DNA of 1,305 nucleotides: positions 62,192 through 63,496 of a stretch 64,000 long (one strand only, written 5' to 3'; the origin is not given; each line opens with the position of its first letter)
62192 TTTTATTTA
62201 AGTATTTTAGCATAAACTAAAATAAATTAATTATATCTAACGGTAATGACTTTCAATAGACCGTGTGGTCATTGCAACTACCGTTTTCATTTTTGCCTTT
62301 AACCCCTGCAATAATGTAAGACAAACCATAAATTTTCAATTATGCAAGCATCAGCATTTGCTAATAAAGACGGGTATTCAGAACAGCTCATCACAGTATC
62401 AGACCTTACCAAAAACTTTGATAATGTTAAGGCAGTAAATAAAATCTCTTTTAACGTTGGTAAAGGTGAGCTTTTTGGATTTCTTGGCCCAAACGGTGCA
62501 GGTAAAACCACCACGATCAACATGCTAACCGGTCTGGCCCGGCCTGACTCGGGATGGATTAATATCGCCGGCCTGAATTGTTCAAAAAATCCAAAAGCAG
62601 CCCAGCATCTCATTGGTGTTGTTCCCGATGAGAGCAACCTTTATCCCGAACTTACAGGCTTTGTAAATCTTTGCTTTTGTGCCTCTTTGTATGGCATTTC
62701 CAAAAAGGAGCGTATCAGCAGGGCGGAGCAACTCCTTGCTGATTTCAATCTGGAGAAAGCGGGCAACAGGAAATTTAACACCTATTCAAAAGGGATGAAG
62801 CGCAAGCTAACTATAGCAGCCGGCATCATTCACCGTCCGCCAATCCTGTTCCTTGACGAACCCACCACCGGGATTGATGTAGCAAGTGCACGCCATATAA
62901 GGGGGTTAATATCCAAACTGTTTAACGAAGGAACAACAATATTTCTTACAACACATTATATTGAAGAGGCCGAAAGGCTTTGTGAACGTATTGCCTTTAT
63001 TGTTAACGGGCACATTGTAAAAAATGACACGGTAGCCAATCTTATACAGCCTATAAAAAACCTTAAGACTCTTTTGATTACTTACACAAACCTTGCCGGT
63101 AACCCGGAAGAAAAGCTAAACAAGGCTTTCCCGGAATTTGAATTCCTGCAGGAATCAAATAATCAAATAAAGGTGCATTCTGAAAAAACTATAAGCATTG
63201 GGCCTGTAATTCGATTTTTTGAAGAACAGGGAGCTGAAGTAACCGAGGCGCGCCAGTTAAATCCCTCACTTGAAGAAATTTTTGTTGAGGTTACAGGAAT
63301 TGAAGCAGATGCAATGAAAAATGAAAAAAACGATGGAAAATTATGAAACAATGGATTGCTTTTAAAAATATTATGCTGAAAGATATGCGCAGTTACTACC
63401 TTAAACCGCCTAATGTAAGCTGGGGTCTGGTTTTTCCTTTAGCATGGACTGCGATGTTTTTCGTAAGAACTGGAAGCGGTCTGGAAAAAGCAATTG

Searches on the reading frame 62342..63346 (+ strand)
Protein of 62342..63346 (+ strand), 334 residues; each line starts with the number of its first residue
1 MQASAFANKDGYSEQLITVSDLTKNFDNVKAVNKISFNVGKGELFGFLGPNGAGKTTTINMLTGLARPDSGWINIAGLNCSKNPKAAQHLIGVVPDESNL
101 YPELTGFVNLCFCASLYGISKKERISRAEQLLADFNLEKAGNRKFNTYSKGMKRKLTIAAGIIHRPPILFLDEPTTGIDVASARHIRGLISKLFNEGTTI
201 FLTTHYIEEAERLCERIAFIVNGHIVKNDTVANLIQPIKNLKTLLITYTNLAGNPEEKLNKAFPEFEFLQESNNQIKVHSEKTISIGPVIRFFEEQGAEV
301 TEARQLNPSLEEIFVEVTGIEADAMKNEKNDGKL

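Call 44: search_protein_families(library=pfam, proteins=[window:62342-63346:+], max_evalue=0.001)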
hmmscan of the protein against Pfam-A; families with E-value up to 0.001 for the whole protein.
window:62342-63346:+ (334 aa): 3 families
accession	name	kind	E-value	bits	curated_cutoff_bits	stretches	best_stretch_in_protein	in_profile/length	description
PF00005.33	ABC_tran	-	1.8e-29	103.5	25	1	33-176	2-137/137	ABC transporter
PF13304.12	AAA_21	-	3.7e-15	57.2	27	1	115-205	203-298/304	AAA domain, putative AbiEii toxin, Type IV TA system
PF13732.12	DrrA1-3_C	-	0.00022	22.3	27.4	1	256-318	21-81/81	ATP-binding protein DrrA1-3-like, C-terminal domain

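Call 66: find_encoding_contigs(protein=window:62342-63346:+, flank=10000, max_places=2)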
Protein window:62342-63346:+ (334 aa): 3 contigs read that carry it; 2 places shown.
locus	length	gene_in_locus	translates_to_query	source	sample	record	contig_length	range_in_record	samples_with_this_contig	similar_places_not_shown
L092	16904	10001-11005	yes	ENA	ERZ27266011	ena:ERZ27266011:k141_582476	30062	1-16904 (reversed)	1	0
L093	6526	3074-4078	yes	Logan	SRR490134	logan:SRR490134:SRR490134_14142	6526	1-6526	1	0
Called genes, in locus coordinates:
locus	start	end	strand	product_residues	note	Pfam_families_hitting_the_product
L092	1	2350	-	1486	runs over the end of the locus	PF12831:FAD_oxidored, PF14691:Fer4_20, PF01266:DAO, PF07992:Pyr_redox_2, PF13450:NAD_binding_8, PF13738:Pyr_redox_3, PF07992:Pyr_redox_2, PF12831:FAD_oxidored, +25 more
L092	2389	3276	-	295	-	PF02754:CCG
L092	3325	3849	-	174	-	PF13187:Fer4_9 (faint), PF13183:Fer4_8, PF13237:Fer4_10 (faint), PF13534:Fer4_17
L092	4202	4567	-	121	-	PF01451:LMWPc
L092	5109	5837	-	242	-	-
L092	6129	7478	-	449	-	PF07690:MFS_1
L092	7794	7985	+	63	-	-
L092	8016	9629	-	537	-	-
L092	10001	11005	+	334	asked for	PF00005:ABC_tran, PF13304:AAA_21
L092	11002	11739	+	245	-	PF01061:ABC2_membrane, PF12698:ABC2_membrane_3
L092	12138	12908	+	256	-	PF13489:Methyltransf_23 (faint), PF08241:Methyltransf_11, PF08242:Methyltransf_12, PF13649:Methyltransf_25, PF13847:Methyltransf_31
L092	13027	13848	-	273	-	PF01145:Band_7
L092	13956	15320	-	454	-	PF00574:CLP_protease (faint), PF25145:NfeD1b_N, PF24961:NfeD_membrane, PF01957:NfeD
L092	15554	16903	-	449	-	?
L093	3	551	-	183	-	?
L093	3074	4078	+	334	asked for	PF00005:ABC_tran, PF13304:AAA_21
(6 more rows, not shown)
